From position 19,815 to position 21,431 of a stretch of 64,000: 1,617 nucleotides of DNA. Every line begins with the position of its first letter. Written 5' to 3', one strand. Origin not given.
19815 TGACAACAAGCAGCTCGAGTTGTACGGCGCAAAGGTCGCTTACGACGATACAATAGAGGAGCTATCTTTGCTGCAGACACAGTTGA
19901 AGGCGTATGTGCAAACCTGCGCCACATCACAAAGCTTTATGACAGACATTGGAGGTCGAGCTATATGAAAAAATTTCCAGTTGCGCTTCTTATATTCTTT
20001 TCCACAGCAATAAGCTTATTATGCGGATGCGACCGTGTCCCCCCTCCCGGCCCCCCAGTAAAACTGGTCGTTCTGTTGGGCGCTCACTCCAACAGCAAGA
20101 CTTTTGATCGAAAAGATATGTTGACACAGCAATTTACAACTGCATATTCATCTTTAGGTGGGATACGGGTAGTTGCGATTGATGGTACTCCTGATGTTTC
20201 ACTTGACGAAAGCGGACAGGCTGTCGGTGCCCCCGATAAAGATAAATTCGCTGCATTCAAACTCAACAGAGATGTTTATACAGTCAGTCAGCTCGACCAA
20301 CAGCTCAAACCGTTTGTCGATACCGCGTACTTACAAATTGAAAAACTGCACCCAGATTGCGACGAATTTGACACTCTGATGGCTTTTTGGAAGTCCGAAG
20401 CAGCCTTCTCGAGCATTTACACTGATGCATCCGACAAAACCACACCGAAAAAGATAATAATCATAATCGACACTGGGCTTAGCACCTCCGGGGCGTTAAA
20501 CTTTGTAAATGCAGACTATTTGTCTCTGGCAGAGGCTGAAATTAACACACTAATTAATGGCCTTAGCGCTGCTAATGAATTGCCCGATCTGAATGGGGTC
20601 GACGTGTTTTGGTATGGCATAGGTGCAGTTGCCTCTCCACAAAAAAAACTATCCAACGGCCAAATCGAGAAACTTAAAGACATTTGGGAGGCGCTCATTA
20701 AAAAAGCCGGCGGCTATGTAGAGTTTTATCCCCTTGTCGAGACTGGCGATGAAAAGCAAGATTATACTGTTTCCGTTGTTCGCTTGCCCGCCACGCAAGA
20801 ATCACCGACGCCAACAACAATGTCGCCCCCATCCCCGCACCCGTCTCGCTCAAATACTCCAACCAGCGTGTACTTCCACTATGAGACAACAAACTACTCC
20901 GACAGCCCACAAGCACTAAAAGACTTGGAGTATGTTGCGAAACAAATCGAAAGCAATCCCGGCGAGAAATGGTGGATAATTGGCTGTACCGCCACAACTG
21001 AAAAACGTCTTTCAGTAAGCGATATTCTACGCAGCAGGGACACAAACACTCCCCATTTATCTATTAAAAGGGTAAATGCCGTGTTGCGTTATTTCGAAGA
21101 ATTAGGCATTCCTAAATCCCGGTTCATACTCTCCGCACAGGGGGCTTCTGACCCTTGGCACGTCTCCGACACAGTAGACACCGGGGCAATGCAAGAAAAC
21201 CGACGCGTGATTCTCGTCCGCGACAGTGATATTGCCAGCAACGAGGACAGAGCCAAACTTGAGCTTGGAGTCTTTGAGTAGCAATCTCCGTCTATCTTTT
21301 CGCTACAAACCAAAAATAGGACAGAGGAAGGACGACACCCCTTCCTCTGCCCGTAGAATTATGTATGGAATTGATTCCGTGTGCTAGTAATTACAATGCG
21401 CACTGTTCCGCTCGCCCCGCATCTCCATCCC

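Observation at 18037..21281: AT-rich four-gene coupled operon at the attL end of the prophage: candidate undescribed envelope-associated defence/exclusion system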

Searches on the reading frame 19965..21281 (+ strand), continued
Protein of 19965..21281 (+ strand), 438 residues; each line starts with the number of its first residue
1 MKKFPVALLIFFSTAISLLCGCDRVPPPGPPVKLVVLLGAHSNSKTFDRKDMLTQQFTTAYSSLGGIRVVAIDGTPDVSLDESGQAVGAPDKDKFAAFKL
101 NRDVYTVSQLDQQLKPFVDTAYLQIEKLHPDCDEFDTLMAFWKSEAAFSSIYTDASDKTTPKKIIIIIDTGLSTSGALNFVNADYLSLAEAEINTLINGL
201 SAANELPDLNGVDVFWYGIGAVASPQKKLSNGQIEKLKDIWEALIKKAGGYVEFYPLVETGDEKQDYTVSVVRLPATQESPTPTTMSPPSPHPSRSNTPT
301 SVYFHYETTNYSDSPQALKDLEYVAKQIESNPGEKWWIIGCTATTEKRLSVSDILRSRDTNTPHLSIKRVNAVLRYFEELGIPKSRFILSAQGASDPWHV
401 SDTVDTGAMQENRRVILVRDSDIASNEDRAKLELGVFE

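Call 92: get_annotated_region(hit=H1, flank=9000)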
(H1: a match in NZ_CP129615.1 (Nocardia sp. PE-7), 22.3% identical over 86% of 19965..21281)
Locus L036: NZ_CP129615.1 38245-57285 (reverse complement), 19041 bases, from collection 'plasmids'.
description: Nocardia sp. PE-7 plasmid pPE-7, complete sequence
organism: Nocardia sp. PE-7 (NCBI taxid 3058426)
taxonomy: Bacteria; Actinomycetota; Actinomycetes; Mycobacteriales; Nocardiaceae; Nocardia; Nocardia sp. PE-7
host: -; source: cell culture,an LDPE film in soil; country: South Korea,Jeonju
typing (MOB-suite, as given by PLSDB): non-mobilizable
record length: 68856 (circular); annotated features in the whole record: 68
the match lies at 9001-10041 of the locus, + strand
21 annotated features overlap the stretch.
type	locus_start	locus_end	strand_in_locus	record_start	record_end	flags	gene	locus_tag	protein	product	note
CDS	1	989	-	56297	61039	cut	mobF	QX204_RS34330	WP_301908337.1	MobF family relaxase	-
CDS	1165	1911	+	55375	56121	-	-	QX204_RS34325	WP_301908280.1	phage Gp37/Gp68 family protein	-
CDS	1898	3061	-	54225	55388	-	tcmP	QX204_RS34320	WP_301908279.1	three-Cys-motif partner protein TcmP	-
CDS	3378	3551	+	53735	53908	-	-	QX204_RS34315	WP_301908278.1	hypothetical protein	-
CDS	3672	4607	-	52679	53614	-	-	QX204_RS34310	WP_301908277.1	site-specific integrase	GO:0015074 - DNA integration [Evidence IEA]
CDS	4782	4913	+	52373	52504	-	-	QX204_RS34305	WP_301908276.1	hypothetical protein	-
CDS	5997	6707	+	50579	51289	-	-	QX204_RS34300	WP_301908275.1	hypothetical protein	-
CDS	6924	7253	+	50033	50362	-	-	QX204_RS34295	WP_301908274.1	hypothetical protein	-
CDS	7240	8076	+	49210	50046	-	-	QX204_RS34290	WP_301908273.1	hypothetical protein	-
CDS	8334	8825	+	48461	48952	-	-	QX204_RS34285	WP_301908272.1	hypothetical protein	-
CDS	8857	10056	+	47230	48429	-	-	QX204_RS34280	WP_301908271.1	OmpA family protein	-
CDS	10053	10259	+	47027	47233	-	-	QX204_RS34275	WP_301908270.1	hypothetical protein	-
CDS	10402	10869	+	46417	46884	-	-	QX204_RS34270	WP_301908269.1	hypothetical protein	-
CDS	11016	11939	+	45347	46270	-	-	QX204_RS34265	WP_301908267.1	hypothetical protein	-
CDS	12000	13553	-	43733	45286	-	-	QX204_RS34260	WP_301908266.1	Rieske 2Fe-2S domain-containing protein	-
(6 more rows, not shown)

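Call 100: fold_search(model_id=the predicted structure, library=viral)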
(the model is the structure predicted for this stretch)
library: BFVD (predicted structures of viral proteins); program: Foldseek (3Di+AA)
matches with E <= 10: 205; with E <= 0.001: 3
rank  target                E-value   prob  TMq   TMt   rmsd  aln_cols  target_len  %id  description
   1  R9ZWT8                1.2e-04  1.00  0.19  0.25  15.6       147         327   18  Outer-membrane protein OmpA domain containing protein [Cellulophaga phage phi17:2]
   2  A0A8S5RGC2            5.3e-04  1.00  0.19  0.17   5.2       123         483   20  Outer membrane protein [virus sp. ct5rm7]
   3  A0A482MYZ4            5.7e-04  0.99  0.23  0.22   8.2       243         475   11  VWFA domain-containing protein [Escherichia phage vB_EcoM_KWBSE43-6]
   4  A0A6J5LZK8            3.4e-03  0.99  0.25  0.22   7.4       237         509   14  VWFA domain-containing protein [uncultured Caudovirales phage]
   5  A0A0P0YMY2            3.8e-03  0.75  0.17  0.28  13.2       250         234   12  (no name in the UniProt tables at hand)
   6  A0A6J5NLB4            6.5e-03  0.85  0.22  0.24   8.0       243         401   12  VWFA domain containing protein [uncultured Caudovirales phage]
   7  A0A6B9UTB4            2.1e-02  0.18  0.17  0.08  25.9       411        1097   11  (no name in the UniProt tables at hand)
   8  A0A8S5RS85            3.7e-02  0.23  0.13  0.21  15.4       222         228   13  Uncharacterized protein [Siphoviridae sp. ctZF426]
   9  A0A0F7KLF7            4.9e-02  0.08  0.10  0.08  27.6       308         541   13  (no name in the UniProt tables at hand)
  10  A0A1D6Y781            6.7e-02  0.09  0.16  0.09  25.5       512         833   10  (no name in the UniProt tables at hand)
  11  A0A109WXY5            1.0e-01  0.60  0.23  0.27   9.1       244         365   12  (no name in the UniProt tables at hand)
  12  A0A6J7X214            1.4e-01  0.18  0.12  0.25  12.2       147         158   11  Crossover junction endodeoxyribonuclease, RusA-like [uncultured Caudovirales phage]
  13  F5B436                2.1e-01  0.20  0.15  0.10  10.3       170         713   14  (no name in the UniProt tables at hand)
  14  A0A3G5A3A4            2.1e-01  0.08  0.14  0.15  17.8       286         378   13  GPI inositol-deacylase PGAP1-like alpha/beta domain-containing protein [Harvfovirus sp.]
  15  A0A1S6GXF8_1          3.7e-01  0.08  0.12  0.05  20.7       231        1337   11  Replicase polyprotein 1ab [yellow head virus type 8]
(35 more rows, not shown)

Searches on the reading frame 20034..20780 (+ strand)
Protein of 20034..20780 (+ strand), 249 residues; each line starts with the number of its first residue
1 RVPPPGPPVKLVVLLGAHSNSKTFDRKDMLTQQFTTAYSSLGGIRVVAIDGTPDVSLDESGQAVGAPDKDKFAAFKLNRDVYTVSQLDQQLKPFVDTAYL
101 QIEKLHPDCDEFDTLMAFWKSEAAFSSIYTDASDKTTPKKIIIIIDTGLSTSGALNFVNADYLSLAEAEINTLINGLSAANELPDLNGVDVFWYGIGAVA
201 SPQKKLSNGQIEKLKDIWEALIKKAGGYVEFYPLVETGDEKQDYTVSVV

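Call 50: search_protein_representatives(alignment_id=A7)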
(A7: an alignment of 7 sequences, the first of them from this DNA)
Query: 7 sequences, 234 profile positions. Proteins with E-value up to 0.001 (for the whole library): 1941; up to 1e-10: 1399; up to 1e-30: 253. The best 150 are listed.
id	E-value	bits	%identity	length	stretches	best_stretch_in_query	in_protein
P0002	3.9e-90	317.6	-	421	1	6-224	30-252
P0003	5.1e-85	300.8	-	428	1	1-233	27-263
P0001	5.4e-85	300.8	-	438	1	3-233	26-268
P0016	5.0e-73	261.6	-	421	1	4-226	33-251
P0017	3.3e-62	226.2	-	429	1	5-230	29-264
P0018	1.5e-60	220.8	-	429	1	7-226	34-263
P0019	2.9e-60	219.8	-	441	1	4-226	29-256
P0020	7.7e-58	211.9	-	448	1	3-232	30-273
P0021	1.9e-57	210.6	-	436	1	6-227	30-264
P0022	3.0e-57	210.0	-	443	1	4-227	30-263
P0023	3.6e-56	206.4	-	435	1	5-228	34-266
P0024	5.7e-56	205.8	-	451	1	5-223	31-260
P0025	2.1e-55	203.9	-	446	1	3-230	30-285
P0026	3.6e-55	203.2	-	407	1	6-224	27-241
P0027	1.1e-54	201.5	-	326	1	5-228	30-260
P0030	2.3e-54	200.5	-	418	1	6-233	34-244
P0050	5.7e-47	176.3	-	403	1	6-233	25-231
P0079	3.3e-42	160.7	-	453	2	6-233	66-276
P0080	4.7e-42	160.2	-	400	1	12-233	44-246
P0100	8.6e-39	149.6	-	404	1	5-231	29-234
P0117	8.9e-38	146.2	-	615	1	7-230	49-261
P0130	4.1e-37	144.1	-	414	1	5-227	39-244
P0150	9.7e-36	139.6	-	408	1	8-224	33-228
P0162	3.5e-35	137.8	-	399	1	3-229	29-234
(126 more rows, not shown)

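Call 51: search_protein_families(library=pfam, proteins=[P0016, P0030, P0050, P0080, P0100, P0117, P0130, P0150, P0162, P0079], max_evalue=0.01)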
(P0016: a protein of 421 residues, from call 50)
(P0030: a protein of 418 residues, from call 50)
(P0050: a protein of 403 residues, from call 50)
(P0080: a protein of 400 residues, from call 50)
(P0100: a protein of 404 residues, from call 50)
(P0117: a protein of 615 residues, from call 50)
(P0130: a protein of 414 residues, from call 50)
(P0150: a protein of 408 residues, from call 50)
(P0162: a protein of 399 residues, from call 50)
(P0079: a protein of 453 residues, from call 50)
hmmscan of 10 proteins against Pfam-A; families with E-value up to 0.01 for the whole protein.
P0016 (421 aa): 2 families
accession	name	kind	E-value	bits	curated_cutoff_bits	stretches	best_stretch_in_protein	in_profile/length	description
PF00691.25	OmpA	-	5.7e-08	33.4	27.2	1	302-377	10-84/98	OmpA family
PF13519.12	VWA_2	-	0.006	17.6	27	0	119-166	55-102/107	von Willebrand factor type A domain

P0030 (418 aa): 1 family
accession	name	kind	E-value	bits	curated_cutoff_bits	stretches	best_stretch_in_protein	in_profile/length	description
PF00691.25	OmpA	-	9.1e-12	45.6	27.2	1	308-383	10-86/98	OmpA family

P0050 (403 aa): 1 family
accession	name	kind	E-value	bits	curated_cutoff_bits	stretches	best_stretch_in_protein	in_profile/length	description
PF00691.25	OmpA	-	1.8e-10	41.5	27.2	1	278-358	5-86/98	OmpA family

P0080 (400 aa): 1 family
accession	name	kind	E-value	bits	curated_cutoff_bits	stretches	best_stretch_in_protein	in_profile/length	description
PF00691.25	OmpA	-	1.1e-10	42.2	27.2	1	298-370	15-90/98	OmpA family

P0100 (404 aa): 2 families
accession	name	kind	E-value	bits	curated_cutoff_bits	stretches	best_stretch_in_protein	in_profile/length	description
PF00691.25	OmpA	-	3.9e-07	30.8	27.2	1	282-354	2-74/98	OmpA family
PF17863.7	AAA_lid_2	-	0.0084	16.3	22.7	1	93-134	11-53/74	AAA lid domain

P0117 (615 aa): 4 families
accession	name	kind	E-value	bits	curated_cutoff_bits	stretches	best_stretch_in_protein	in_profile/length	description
PF00691.25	OmpA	-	2.6e-07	31.3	27.2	1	497-580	11-93/98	OmpA family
PF07679.22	I-set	-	1.6e-06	28.5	23.7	0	298-368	5-68/90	Immunoglobulin I-set domain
PF13927.12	Ig_3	-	0.00089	20.1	30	0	296-363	4-64/78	Immunoglobulin domain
PF02018.23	CBM_4_9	-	0.0015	19.4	25.9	0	287-336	41-90/136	Carbohydrate binding domain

P0130 (414 aa): 1 family
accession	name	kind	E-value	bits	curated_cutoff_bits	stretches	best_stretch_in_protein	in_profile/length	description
PF00691.25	OmpA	-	2e-06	28.5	27.2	1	306-377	14-87/98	OmpA family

P0150 (408 aa): 1 family
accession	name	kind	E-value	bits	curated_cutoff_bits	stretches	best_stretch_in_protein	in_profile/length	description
PF00691.25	OmpA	-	1e-08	35.9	27.2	1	277-359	4-87/98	OmpA family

P0162 (399 aa): 1 family
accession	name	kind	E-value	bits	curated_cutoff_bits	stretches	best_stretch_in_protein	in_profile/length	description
PF00691.25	OmpA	-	9.5e-11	42.4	27.2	1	280-359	4-82/98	OmpA family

P0079 (453 aa): 1 family
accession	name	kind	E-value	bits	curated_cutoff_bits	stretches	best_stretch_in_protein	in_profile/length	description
PF00691.25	OmpA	-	1.3e-11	45.1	27.2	1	334-420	2-89/98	OmpA family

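Call 52: list_cluster_members(proteins=[P0016, P0030, P0050, P0080, P0100, P0117, P0130, P0150, P0162, P0001])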
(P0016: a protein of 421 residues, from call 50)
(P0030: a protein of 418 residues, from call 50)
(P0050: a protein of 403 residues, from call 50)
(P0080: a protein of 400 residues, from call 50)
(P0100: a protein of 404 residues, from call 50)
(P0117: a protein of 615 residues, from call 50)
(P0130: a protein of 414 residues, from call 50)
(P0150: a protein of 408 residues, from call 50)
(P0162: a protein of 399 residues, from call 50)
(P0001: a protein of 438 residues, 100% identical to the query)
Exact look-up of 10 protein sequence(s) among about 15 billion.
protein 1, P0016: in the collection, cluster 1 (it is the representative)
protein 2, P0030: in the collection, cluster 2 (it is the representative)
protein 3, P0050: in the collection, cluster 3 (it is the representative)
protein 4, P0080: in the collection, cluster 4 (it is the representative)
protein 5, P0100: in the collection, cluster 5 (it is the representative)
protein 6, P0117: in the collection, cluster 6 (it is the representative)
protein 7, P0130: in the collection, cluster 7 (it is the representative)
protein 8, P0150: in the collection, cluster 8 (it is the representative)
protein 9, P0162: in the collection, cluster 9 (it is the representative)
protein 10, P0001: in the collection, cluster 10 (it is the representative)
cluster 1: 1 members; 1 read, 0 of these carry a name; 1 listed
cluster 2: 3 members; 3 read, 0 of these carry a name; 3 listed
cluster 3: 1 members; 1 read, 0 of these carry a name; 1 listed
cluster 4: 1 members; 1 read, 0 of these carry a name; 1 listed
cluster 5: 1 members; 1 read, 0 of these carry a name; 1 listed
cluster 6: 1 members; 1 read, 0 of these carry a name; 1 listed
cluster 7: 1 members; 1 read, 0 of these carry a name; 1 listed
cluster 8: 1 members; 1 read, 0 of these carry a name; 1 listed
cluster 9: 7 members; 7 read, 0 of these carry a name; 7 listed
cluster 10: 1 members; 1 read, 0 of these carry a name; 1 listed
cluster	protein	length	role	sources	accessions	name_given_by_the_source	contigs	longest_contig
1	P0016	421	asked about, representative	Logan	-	-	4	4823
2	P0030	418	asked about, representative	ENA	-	-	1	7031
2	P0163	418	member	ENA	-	-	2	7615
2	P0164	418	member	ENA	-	-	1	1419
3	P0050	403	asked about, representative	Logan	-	-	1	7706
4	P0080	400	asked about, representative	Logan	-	-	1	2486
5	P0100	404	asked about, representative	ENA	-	-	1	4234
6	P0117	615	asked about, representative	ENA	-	-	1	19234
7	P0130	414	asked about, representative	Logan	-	-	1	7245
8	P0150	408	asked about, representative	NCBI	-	-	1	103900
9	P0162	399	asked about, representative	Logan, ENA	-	-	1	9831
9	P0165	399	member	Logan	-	-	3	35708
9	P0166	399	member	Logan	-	-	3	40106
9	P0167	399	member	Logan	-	-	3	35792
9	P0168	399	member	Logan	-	-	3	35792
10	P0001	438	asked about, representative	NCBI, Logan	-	-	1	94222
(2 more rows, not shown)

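Call 53: find_encoding_contigs(protein=P0150, flank=8000, max_places=2)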
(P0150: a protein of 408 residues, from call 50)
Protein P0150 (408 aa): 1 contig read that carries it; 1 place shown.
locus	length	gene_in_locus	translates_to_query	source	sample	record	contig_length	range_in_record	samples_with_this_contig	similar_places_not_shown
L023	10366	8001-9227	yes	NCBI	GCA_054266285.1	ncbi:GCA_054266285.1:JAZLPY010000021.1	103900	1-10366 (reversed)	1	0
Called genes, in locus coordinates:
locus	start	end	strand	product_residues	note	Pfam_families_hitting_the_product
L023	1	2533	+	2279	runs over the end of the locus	PF25023:TEN_YD-shell (weak), PF05593:RHS_repeat (faint), PF14200:RicinB_lectin_2, PF25023:TEN_YD-shell, PF22322:DUF6973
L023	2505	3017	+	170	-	-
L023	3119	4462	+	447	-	-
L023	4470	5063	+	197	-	-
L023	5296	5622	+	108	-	-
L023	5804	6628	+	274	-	-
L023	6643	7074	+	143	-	-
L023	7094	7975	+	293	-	-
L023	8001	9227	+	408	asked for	PF00691:OmpA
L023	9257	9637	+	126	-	-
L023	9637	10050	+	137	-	-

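Call 60: search_protein_families(library=padloc, proteins=[L023:5804-6628:+, L023:6643-7074:+, L023:7094-7975:+, L023:8001-9227:+], max_evalue=0.1)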
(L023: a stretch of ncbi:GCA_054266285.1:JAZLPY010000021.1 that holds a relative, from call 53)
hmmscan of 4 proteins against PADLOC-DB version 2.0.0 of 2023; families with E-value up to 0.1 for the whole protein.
L023:5804-6628:+ (274 aa): 0 families

L023:6643-7074:+ (143 aa): 0 families

L023:7094-7975:+ (293 aa): 0 families

L023:8001-9227:+ (408 aa): 2 families
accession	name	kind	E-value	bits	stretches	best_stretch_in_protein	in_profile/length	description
PDLC01848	CARF3--CARF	-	0.004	14.8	1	94-150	35-92/197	-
PDLC00609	ZorB1|ZorB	-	0.0046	14.5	1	304-342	134-172/232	MotB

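Call 61: find_encoding_contigs(protein=P0166, flank=10000, max_places=2)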
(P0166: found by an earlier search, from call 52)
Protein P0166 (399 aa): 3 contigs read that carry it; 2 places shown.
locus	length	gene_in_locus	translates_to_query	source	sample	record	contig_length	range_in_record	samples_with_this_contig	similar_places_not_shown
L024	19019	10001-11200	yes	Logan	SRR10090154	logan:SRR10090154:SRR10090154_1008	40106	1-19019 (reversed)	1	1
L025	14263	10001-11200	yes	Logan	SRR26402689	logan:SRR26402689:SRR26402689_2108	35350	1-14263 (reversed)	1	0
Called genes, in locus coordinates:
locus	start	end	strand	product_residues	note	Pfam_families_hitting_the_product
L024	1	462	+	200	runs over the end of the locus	PF00574:CLP_protease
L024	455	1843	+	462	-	PF02534:T4SS-DNA_transf, PF10412:TrwB_AAD_bind, PF12696:TraG-D_C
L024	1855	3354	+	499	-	PF08010:Phage_30_3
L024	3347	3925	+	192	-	-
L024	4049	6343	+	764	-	PF13374:TPR_10 (faint), PF13176:TPR_7 (faint), PF13181:TPR_8 (faint), PF10952:DUF2753 (faint), PF13424:TPR_12 (weak), PF24885:TPR_NPHP3, PF00515:TPR_1 (weak)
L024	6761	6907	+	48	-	-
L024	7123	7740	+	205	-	-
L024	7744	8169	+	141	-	-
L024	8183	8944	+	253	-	PF13306:LRR_5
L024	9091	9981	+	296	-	-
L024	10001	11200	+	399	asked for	PF00691:OmpA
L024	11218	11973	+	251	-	PF13930:Endonuclea_NS_2 (weak)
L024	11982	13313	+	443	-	PF02534:T4SS-DNA_transf, PF10412:TrwB_AAD_bind, PF12696:TraG-D_C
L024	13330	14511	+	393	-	-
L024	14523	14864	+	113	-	-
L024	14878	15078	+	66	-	-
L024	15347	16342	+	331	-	PF01582:TIR, PF13676:TIR_2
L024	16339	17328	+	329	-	PF00710:Asparaginase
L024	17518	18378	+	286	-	PF01381:HTH_3, PF12844:HTH_19, PF13151:DUF3990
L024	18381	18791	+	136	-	-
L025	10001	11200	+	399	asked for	PF00691:OmpA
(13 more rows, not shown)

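Call 62: find_encoding_contigs(protein=P0117, flank=10000, max_places=2)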
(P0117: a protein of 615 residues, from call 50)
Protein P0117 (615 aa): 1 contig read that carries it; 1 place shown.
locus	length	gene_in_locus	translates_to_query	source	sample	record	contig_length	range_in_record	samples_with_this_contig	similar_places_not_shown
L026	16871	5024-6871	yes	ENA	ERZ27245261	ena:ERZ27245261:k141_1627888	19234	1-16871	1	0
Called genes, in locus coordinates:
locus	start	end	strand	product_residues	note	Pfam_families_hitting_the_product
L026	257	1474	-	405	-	PF01548:DEDD_Tnp_IS110, PF02371:Transposase_20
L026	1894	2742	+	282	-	-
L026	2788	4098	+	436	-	-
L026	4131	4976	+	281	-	-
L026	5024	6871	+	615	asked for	PF07679:I-set (faint), PF00691:OmpA (weak)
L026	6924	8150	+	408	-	PF02493:MORN (faint)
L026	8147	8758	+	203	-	-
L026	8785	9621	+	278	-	-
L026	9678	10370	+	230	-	-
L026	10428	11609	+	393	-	PF05496:RuvB_N (weak), PF13191:AAA_16 (faint), PF20720:nSTAND3 (weak), PF07728:AAA_5 (weak), PF00004:AAA, PF17862:AAA_lid_3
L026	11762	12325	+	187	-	PF00589:Phage_integrase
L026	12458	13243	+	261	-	PF01656:CbiA, PF06564:CBP_BcsQ (weak), PF09140:MipZ (weak), PF10609:ParA, PF13614:AAA_31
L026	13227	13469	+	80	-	-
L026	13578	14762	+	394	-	-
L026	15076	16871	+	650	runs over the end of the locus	PF13155:Toprim_2, PF13362:Toprim_3 (faint), PF03796:DnaB_C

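Call 76: search_protein_families(library=padloc, proteins=[L024:15347-16342:+, L024:11218-11973:+, L024:11982-13313:+, L024:4049-6343:+, L026:10428-11609:+], max_evalue=0.00001)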
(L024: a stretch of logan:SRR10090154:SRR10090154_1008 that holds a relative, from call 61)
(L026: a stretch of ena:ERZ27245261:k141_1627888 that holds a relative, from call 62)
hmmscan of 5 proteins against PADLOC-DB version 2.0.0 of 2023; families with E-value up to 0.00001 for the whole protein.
L024:15347-16342:+ (331 aa): 1 family
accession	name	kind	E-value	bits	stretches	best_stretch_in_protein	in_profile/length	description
PDLC02012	SAVED5--SAVED_TIR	-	1.1e-10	39.2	1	3-80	15-93/404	-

L024:11218-11973:+ (251 aa): 0 families

L024:11982-13313:+ (443 aa): 1 family
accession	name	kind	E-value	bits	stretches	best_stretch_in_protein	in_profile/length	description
PDLC04140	mad8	-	6.5e-08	30.4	1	58-429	30-288/314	mads_8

L024:4049-6343:+ (764 aa): 0 families

L026:10428-11609:+ (393 aa): 5 families
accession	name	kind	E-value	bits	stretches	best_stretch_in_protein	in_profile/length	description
PDLC02196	IetA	-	3.4e-37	126.7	1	61-346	25-305/374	-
PDLC04232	IetA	-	4.8e-32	109.7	1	74-343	35-298/330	-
PDLC02195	IetA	-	1.2e-29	101.8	1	130-342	110-316/395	-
PDLC04231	IetA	-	1.5e-14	52.4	1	160-299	119-255/262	-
PDLC00915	TRIP13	-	6.3e-14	50.1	1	120-306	25-225/302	TRIP13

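Call 87: search_protein_families(library=padloc, proteins=[L023:3119-4462:+], max_evalue=1e-8)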
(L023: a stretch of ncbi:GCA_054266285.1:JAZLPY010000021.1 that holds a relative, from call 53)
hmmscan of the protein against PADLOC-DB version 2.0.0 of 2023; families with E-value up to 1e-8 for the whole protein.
L023:3119-4462:+ (447 aa): 0 families
